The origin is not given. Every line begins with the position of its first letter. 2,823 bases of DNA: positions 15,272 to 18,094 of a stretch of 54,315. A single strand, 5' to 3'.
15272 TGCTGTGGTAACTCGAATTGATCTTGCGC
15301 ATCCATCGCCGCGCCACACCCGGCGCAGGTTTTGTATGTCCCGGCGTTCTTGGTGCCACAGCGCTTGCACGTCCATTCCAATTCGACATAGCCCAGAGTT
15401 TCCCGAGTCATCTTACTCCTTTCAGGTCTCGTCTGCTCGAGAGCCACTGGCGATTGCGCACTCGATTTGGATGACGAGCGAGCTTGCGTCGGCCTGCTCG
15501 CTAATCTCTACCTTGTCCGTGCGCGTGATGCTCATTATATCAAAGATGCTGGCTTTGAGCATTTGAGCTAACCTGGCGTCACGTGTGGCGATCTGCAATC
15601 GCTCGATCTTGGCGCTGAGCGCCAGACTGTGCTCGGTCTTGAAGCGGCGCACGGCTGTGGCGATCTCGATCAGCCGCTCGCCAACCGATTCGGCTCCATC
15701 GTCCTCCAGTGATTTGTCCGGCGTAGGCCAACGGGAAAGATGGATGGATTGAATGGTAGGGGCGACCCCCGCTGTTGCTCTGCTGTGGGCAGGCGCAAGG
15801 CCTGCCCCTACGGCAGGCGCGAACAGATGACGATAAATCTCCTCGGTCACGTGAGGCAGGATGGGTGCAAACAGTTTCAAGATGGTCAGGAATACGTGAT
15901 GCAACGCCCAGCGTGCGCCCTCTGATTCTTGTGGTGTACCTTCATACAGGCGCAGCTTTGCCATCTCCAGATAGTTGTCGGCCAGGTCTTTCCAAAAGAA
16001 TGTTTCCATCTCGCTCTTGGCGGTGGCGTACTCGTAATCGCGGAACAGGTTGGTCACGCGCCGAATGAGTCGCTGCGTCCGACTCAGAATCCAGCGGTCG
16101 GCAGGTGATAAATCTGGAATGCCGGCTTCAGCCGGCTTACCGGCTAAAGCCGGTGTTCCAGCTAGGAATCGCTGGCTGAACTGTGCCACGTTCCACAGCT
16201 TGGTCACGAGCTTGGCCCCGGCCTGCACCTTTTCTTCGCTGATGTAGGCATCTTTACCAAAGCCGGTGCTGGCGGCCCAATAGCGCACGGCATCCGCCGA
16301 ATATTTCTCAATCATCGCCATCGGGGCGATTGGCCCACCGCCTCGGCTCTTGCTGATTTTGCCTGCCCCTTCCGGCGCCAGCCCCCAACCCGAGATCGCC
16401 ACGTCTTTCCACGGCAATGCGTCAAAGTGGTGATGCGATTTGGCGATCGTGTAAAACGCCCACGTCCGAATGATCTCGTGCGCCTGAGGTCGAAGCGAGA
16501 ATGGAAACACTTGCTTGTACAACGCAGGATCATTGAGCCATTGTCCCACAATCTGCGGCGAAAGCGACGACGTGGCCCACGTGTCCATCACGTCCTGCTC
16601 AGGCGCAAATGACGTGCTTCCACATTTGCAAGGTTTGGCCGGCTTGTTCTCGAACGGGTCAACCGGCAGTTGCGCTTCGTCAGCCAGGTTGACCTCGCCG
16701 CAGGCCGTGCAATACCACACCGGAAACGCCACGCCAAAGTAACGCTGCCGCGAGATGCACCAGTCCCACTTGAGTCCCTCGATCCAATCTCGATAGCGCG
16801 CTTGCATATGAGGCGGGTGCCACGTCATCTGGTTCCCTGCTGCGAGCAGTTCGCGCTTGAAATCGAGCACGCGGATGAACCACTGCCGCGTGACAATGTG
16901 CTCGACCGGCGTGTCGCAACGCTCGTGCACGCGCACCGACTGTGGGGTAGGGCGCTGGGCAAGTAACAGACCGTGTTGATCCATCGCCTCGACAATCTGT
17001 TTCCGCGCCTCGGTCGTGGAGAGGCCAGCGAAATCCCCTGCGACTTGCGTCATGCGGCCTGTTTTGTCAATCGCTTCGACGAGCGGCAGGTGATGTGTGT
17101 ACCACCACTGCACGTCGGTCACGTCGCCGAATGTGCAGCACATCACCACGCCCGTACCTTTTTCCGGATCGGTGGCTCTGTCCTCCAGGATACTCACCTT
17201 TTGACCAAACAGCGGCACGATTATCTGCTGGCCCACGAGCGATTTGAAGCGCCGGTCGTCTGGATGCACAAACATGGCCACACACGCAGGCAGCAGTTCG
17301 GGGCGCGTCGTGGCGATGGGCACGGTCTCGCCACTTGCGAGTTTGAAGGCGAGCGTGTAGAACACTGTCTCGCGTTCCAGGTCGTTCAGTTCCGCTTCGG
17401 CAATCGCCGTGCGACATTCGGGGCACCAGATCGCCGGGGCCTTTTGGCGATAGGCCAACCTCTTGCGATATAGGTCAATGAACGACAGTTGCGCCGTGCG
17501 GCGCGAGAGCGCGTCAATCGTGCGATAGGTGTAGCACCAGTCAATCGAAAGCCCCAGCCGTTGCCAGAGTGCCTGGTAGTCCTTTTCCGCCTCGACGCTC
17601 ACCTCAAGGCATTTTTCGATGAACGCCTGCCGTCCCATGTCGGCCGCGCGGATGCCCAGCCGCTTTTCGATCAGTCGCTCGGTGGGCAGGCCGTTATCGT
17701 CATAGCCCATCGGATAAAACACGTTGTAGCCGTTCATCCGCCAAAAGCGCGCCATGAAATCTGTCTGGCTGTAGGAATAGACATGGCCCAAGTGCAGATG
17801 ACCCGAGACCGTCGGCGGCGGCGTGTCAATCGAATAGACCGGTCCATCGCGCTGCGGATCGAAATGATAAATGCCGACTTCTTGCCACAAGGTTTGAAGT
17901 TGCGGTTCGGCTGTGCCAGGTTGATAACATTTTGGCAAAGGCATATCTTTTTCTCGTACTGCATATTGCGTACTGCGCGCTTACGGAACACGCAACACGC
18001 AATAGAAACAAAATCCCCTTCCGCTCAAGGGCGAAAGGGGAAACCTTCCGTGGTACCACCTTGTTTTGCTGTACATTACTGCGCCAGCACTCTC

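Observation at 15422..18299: T-box riboswitch on a second ValS-like aaRS while canonical valS 2.7 kb away has none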

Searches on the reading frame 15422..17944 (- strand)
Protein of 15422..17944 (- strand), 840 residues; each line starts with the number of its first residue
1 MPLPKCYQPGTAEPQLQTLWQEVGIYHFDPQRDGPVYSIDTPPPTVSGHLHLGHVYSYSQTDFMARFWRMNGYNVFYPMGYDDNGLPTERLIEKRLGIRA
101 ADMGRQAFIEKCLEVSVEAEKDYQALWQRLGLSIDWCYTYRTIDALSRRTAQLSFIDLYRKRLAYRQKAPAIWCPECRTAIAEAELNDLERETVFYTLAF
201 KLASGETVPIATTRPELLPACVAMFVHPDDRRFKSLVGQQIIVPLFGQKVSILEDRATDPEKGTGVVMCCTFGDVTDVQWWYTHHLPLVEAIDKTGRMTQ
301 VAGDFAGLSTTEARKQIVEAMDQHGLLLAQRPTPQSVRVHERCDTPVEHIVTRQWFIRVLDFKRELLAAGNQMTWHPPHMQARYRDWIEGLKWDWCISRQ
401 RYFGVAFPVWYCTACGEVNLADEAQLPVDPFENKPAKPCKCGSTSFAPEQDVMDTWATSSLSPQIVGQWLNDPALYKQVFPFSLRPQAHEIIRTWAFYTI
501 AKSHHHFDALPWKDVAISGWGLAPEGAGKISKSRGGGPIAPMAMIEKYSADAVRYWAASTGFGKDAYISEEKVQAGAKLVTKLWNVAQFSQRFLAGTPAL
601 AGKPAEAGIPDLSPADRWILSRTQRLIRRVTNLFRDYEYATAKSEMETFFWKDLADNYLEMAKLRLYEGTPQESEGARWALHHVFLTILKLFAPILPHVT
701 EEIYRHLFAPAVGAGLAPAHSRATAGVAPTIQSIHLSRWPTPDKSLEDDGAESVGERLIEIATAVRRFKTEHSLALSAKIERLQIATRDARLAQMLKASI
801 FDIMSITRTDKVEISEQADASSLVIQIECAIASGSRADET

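Call 7: search_protein_families(library=ncbifam, proteins=[window:15422-17944:-])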
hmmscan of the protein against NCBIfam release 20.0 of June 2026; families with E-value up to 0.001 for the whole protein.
window:15422-17944:- (840 aa): 16 families
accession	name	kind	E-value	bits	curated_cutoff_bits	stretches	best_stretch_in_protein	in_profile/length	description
NF009687.0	PRK13208.1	equivalog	0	1041.4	738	1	3-820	6-794/801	valine--tRNA ligase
NF000540.1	alt_ValS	exception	1.6e-227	757.4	900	1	13-809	10-823/827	valine--tRNA ligase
TIGR00422.1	valS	equivalog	8.3e-223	742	612.1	1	4-825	2-797/863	valine--tRNA ligase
NF004349.1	PRK05729.1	equivalog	1.5e-168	562.7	704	1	5-821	2-776/860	valine--tRNA ligase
NF011492.0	PRK14900.1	equivalog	4.2e-131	438.8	1783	1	3-819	9-803/1044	valine--tRNA ligase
TIGR00392.1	ileS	equivalog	3.3e-107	359.7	621.4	2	261-791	322-855/861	isoleucine--tRNA ligase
NF008957.0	PRK12300.1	subfamily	5.5e-55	186.8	677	3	13-230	10-240/946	leucine--tRNA ligase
NF000258.1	MupB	exception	2.6e-50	171.2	1900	2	261-708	307-764/1033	mupirocin-resistant isoleucine--tRNA ligase MupB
TIGR00396.1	leuS_bact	equivalog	7.1e-47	160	548.4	3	9-187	3-168/843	leucine--tRNA ligase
NF040702.1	ileS_w_GNAT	exception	2.1e-46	158.1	1999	2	249-706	492-955/1100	isoleucine--tRNA ligase, N-acetyltransferase domain-containing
TIGR00395.1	leuS_arch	equivalog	4.8e-45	153.9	648.5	3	13-230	4-234/938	leucine--tRNA ligase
NF000257.1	MupA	exception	2.8e-41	141.2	1900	2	261-709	303-763/1024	mupirocin-resistant isoleucine--tRNA ligase MupA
TIGR00398.1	metG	equivalog_domain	2e-23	82.9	336.35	2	39-185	3-134/530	methionine--tRNA ligase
NF001100.0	PRK00133.1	equivalog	9e-20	70.8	587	2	44-181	14-136/676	methionine--tRNA ligase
NF008900.0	PRK12267.1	equivalog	2.2e-19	69.4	598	2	39-188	8-142/648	methionine--tRNA ligase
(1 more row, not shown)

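Call 8: search_protein_families(library=pfam, proteins=[window:15422-17944:-])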
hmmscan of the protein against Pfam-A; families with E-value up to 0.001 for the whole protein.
window:15422-17944:- (840 aa): 3 families
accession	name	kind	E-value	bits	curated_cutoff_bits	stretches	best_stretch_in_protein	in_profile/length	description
PF00133.28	tRNA-synt_1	-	8.2e-76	255.8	22.7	1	16-567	2-412/414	tRNA synthetases class I (I, L, M and V)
PF08264.19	Anticodon_1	-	1.1e-34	119.9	25.1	1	616-781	1-145/148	Anticodon-binding domain of tRNA ligase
PF09334.17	tRNA-synt_1g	-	5e-17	62.2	20.1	1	39-184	3-133/391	tRNA synthetases class I (M)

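Call 14: find_homologous_proteins(query=window:15422-17944:-, max_evalue=1e-50)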
Query window:15422-17944:- (840 aa): 8000 proteins with E <= 1e-50 among 8000 candidates; the best 120 are listed.
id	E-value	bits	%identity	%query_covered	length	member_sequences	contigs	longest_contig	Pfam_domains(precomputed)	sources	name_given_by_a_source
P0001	0.0e+0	1974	100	100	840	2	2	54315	PF09334.18,PF08264.20,PF00133.29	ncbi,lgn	-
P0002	0.0e+0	1541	77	99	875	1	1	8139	PF09334.18,PF08264.20,PF00133.29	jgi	jgi:valyl-tRNA synthetase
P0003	0.0e+0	1536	80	99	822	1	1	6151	PF09334.18,PF08264.20,PF00133.29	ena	-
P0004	0.0e+0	1519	77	99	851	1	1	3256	PF09334.18,PF08264.20,PF00133.29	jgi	jgi:valyl-tRNA synthetase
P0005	0.0e+0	1516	78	99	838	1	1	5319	PF09334.18,PF08264.20,PF00133.29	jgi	jgi:valyl-tRNA synthetase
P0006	0.0e+0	1487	77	99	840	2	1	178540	PF09334.18,PF08264.20,PF00133.29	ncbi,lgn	-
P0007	0.0e+0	1482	76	99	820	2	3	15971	PF09334.18,PF08264.20,PF00133.29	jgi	jgi:valyl-tRNA synthetase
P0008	0.0e+0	1471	75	99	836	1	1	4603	PF09334.18,PF08264.20,PF00133.29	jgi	-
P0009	0.0e+0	1470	75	99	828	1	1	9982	PF09334.18,PF08264.20,PF00133.29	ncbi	-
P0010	0.0e+0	1463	75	99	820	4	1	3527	PF09334.18,PF08264.20,PF00133.29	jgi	jgi:valyl-tRNA synthetase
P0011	0.0e+0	1450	74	99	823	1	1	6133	PF09334.18,PF08264.20,PF00133.29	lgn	-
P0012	0.0e+0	1439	74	99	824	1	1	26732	PF09334.18,PF08264.20,PF00133.29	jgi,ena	-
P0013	0.0e+0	1423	72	99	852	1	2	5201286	PF09334.18,PF08264.20,PF00133.29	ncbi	-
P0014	0.0e+0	1342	70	99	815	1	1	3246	PF09334.18,PF08264.20,PF00133.29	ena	-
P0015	0.0e+0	1325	70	97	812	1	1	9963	PF09334.18,PF08264.20,PF00133.29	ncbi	-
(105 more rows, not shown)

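Call 17: find_related_loci(query=A1, collection=genome_contigs, flank=10000)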
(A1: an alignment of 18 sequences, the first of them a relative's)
Query A1 (840 aa) in genome_contigs; peptide patterns used: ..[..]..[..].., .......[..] (x = any residue, [..] = any of these).
600 stretches matched a pattern (row limit reached: there are more); 591 encode a relative of the query (tblastn E <= 1e-3); the best 80 are kept; 80 distinct loci.
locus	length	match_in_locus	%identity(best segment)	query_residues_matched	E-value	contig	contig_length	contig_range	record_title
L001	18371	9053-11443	68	1-818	0e+0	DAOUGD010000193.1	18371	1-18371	MAG TPA_asm: Anaerolineae bacterium isolate R24_97 k131_1531389, whole genome shotgun sequence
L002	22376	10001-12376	67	1-814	0e+0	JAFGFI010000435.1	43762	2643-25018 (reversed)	MAG: Anaerolineae bacterium isolate Zod_Metabat.1307 k87_12521033, whole genome shotgun sequence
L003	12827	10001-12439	67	1-828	0e+0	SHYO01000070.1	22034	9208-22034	MAG: Chloroflexi bacterium isolate Baikal-deep-G121 BACOMB-C11209, whole genome shotgun sequence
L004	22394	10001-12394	67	1-816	0e+0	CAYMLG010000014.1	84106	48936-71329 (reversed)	MAG TPA_asm: uncultured Anaerolineaceae bacterium isolate binchicken_co350_84 genome assembly, contig: NODE_423_length_8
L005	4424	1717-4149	65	1-834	0e+0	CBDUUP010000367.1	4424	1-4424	MAG TPA_asm: uncultured Anaerolineales bacterium isolate SRR22302368_binner13_Refined_76 genome assembly, contig: ERZ257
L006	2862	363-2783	63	1-821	0e+0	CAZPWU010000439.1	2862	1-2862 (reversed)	MAG TPA_asm: uncultured Anaerolineaceae bacterium isolate binchicken_co33_477 genome assembly, contig: NODE_65780_length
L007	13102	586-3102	63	1-831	0e+0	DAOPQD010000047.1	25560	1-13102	MAG TPA_asm: Anaerolineae bacterium isolate AMR_MDS_1531 NODE_2449_length_25560_cov_49.365262, whole genome shotgun sequ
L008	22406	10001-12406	64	1-825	0e+0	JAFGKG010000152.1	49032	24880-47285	MAG: Chloroflexia bacterium isolate Zod_Metabat.323 k87_8465000, whole genome shotgun sequence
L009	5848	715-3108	66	1-814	0e+0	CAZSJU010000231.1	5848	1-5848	MAG TPA_asm: uncultured Anaerolineae bacterium isolate binchicken_co8_372 genome assembly, contig: NODE_27391_length_584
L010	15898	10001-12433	62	1-832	0e+0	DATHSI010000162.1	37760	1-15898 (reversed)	MAG TPA_asm: Candidatus Sulfomarinibacteraceae bacterium isolate SMAG_U16047 k141_907934, whole genome shotgun sequence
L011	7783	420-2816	62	1-822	0e+0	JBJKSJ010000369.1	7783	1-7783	MAG: Ktedonobacterales bacterium isolate Bin_8 S1Ck127_3875836_flag_1_multi_8.0000_len_7783, whole genome shotgun sequen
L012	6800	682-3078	61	1-819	0e+0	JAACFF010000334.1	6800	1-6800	MAG: Chloroflexota bacterium isolate bin.33 scaffold_9539, whole genome shotgun sequence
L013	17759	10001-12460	61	1-821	0e+0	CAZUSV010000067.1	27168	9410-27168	MAG TPA_asm: uncultured Anaerolineales bacterium isolate SRP077602_co5_397 genome assembly, contig: NODE_8777_length_271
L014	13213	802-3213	61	1-825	0e+0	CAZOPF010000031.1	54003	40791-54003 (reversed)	MAG TPA_asm: uncultured Ardenticatenaceae bacterium isolate binchicken_co274_488 genome assembly, contig: NODE_1568_leng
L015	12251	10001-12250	66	1-761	0e+0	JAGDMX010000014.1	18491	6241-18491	MAG: Chloroflexota bacterium isolate CTSoil_045 scaffold_1128, whole genome shotgun sequence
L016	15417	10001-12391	61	2-821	0e+0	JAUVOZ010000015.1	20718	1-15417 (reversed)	MAG: Anaerolineae bacterium isolate CSMAG_649 CSMAG_649_k141_479406_length_20718_cov_12.8748, whole genome shotgun seque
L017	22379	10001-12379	62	1-814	0e+0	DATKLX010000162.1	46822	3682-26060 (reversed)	MAG TPA_asm: Anaerolineaceae bacterium isolate SMAG_U14696 k141_4600816, whole genome shotgun sequence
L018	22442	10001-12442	60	1-837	0e+0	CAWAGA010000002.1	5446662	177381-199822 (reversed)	MAG: uncultured Chloroflexia bacterium isolate MFD02416.bin.2.6 genome assembly, contig: contig_34004, whole genome shot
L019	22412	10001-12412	66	1-828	0e+0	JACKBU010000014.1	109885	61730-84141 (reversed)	MAG: Ardenticatenaceae bacterium isolate HK-STAS-CHLO-29 HK-STAS-CHLO-29_14, whole genome shotgun sequence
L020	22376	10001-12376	67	1-816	0e+0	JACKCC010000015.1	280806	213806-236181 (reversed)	MAG: Ardenticatenaceae bacterium isolate HK-STAS-CHLO-37 HK-STAS-CHLO-37_15, whole genome shotgun sequence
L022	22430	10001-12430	59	1-825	0e+0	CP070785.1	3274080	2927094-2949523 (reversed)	MAG: Chloroflexota bacterium isolate bin156 chromosome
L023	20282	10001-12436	59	3-838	0e+0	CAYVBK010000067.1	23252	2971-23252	MAG TPA_asm: uncultured Anaerolineae bacterium isolate binchicken_co44_225 genome assembly, contig: NODE_3268_length_232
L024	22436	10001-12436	58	1-832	0e+0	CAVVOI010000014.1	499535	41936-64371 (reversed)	MAG: uncultured Chloroflexia bacterium isolate MFD09779.bin.1.333 genome assembly, contig: contig_6791, whole genome sho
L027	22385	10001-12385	63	1-814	0e+0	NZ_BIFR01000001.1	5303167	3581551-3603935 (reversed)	Tengunoibacter tsumagoiensis strain Uno3 sequence1, whole genome shotgun sequence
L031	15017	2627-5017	50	3-818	0e+0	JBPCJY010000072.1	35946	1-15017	MAG: Ktedonobacteraceae bacterium isolate TH_ant_mag_38 S1Ck127_865193_flag_1_multi_28.0000_len_35946, whole genome shot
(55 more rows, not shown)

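Call 23: find_encoding_contigs(protein=P0001, flank=10000, max_places=3)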
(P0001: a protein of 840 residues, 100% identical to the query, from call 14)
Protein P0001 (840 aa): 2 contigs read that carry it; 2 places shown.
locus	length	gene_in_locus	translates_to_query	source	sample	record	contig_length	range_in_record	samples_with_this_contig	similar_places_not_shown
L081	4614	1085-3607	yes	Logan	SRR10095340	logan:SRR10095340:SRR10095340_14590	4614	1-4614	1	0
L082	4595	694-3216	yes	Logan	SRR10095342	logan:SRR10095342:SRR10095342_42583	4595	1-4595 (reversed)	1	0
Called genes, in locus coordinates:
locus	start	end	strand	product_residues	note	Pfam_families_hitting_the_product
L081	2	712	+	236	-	?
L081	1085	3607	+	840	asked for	PF00133:tRNA-synt_1, PF09334:tRNA-synt_1g, PF08264:Anticodon_1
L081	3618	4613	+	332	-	?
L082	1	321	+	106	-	?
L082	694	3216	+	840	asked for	PF00133:tRNA-synt_1, PF09334:tRNA-synt_1g, PF08264:Anticodon_1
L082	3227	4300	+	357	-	PF00641:Zn_ribbon_RanBP (faint), PF24463:DUF7577 (faint), PF12773:DZR, PF13240:Zn_Ribbon_1 (weak)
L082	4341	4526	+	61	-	-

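Call 24: find_encoding_contigs(protein=P0006, flank=10000, max_places=2)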
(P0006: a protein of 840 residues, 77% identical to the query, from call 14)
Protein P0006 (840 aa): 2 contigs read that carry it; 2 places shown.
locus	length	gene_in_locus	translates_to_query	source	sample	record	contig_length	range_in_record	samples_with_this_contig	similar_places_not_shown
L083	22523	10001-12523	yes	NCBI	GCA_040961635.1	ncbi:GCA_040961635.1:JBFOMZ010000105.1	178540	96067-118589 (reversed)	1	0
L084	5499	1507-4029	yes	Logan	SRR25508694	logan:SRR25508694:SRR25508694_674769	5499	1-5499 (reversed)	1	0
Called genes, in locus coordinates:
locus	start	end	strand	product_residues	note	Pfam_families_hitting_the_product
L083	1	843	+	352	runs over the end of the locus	PF00953:Glycos_transf_4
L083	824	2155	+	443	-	PF03446:NAD_binding_2, PF03721:UDPG_MGDP_dh_N, PF00984:UDPG_MGDP_dh, PF03720:UDPG_MGDP_dh_C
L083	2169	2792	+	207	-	PF00160:Pro_isomerase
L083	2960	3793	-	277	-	PF00528:BPD_transp_1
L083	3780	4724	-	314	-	PF00528:BPD_transp_1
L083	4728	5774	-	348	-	PF00005:ABC_tran, PF08402:TOBE_2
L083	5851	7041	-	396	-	PF01547:SBP_bac_1, PF13416:SBP_bac_8, PF13343:SBP_bac_6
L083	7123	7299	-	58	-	-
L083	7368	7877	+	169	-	PF00160:Pro_isomerase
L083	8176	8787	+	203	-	PF09335:VTT_dom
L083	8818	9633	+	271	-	PF20434:BD-FAE, PF07859:Abhydrolase_3, PF00326:Peptidase_S9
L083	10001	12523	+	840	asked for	PF00133:tRNA-synt_1, PF09334:tRNA-synt_1g, PF08264:Anticodon_1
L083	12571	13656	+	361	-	PF00641:Zn_ribbon_RanBP (faint), PF13248:Zn_ribbon_3 (faint), PF13240:Zn_Ribbon_1 (faint), PF12773:DZR, PF24463:DUF7577 (weak)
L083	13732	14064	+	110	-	-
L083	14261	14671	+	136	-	-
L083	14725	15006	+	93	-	PF27273:MJ0235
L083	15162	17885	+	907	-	PF00133:tRNA-synt_1, PF09334:tRNA-synt_1g, PF13603:tRNA-synt_1_2, PF09334:tRNA-synt_1g (weak), PF08264:Anticodon_1, PF10458:Val_tRNA-synt_C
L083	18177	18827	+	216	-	PF05685:Uma2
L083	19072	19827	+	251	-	PF01138:RNase_PH, PF03725:RNase_PH_C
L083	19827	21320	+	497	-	PF26686:DUF8575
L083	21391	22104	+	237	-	-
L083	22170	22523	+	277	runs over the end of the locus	-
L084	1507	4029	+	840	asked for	PF00133:tRNA-synt_1, PF09334:tRNA-synt_1g, PF08264:Anticodon_1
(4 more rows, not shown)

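Call 25: find_encoding_contigs(protein=P0013, flank=10000, max_places=2)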
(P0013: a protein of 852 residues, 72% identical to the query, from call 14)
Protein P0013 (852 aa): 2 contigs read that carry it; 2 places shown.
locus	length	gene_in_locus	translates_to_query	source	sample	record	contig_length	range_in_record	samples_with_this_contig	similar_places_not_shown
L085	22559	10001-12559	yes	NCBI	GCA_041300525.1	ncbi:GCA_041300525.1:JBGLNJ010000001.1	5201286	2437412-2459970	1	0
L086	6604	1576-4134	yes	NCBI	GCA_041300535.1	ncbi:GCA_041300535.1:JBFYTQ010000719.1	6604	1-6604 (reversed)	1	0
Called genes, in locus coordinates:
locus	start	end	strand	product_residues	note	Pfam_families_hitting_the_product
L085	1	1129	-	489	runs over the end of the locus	PF02347:GDC-P, PF00266:Aminotran_5 (faint), PF21478:GcvP2_C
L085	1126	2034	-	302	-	PF02347:GDC-P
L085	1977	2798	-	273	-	PF13416:SBP_bac_8 (weak)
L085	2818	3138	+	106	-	-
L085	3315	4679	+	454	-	PF00108:Thiolase_N, PF22691:Thiolase_C_1, PF02803:Thiolase_C (weak)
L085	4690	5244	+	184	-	PF01796:OB_ChsH2_C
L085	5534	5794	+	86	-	PF13428:TPR_14 (faint)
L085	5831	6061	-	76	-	-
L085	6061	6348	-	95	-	-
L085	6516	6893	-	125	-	PF13604:AAA_30 (weak), PF00005:ABC_tran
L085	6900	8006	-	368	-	PF12679:ABC2_membrane_2, PF12698:ABC2_membrane_3, PF01061:ABC2_membrane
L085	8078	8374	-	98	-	-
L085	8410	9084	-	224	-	PF00494:SQS_PSY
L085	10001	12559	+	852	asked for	PF00133:tRNA-synt_1, PF09334:tRNA-synt_1g, PF08264:Anticodon_1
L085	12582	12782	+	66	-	-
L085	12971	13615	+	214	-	PF13643:DUF4145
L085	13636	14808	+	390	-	PF00133:tRNA-synt_1, PF09334:tRNA-synt_1g, PF13603:tRNA-synt_1_2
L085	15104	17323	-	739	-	PF00662:Proton_antipo_N, PF00361:Proton_antipo_M, PF06455:NADH5_C (faint)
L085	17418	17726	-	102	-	PF00420:Oxidored_q2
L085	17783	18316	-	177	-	PF00499:Oxidored_q3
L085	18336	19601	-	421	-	PF00146:NADHdh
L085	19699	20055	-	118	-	PF00507:Oxidored_q4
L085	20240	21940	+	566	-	PF02388:FemAB, PF13480:Acetyltransf_6, PF02388:FemAB (weak)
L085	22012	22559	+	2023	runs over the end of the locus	PF01839:FG-GAP (faint), PF13517:FG-GAP_3, PF00041:fn3 (faint), PF13517:FG-GAP_3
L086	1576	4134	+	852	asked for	PF00133:tRNA-synt_1, PF09334:tRNA-synt_1g, PF08264:Anticodon_1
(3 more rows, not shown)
